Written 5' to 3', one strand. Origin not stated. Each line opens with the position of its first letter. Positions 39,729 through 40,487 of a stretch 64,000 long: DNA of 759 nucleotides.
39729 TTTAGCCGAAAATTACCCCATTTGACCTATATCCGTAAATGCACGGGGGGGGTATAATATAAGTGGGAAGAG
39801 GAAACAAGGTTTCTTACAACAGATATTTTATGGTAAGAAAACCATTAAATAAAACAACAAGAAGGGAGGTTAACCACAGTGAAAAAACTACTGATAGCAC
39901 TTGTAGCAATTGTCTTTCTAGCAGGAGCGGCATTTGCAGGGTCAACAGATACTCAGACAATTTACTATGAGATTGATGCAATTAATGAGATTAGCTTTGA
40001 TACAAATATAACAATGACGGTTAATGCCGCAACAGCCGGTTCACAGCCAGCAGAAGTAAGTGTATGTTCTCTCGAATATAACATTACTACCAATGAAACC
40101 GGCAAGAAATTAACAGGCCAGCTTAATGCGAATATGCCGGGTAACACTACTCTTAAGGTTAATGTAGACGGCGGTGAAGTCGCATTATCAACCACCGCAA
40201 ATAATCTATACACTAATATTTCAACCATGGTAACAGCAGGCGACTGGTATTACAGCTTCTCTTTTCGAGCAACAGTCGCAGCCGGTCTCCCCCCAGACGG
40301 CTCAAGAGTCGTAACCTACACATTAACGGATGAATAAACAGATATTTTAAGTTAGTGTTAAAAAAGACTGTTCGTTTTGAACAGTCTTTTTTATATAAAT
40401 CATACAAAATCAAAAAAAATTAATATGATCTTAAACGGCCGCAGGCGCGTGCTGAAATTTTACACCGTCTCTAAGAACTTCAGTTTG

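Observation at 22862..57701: Dispersed four-member family of small secreted proteins with conserved termini, a hypervariable core and conserved promoter, UTR and terminator modules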

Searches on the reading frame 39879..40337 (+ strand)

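Call 12: search_protein_families(library=pfam, proteins=[window:39879-40337:+], max_evalue=10)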
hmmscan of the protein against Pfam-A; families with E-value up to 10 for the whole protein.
window:39879-40337:+ (152 aa): 4 families
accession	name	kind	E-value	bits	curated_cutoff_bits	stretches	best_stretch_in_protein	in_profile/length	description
PF08139.17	LPAM_1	-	0.029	15.3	20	1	1-16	1-16/18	Prokaryotic membrane lipoprotein lipid attachment site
PF25354.1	Ig_NUP210_16th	-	0.081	12.9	27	1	10-35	41-66/72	NUP210-like, Ig-like domain 16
PF20130.4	DUF6520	-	0.12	13.2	25.4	1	1-35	1-38/83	Family of unknown function (DUF6520)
PF06097.16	DUF945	-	4.4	6.7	26.8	0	1-22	1-22/460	Bacterial protein of unknown function (DUF945)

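Call 13: search_protein_families(library=ncbifam, proteins=[window:39879-40337:+], max_evalue=10)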
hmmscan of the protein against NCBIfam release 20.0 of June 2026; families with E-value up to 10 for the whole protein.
window:39879-40337:+ (152 aa): 2 families
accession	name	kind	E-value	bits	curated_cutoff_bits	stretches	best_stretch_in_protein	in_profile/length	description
NF008637.1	PRK11627.1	equivalog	0.0053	16.3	242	1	1-133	2-129/192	hypothetical protein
NF040942.2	hypo_ExtJ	equivalog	0.49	10.8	52.5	1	1-79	1-75/77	selenite/tellurite reduction operon protein ExtJ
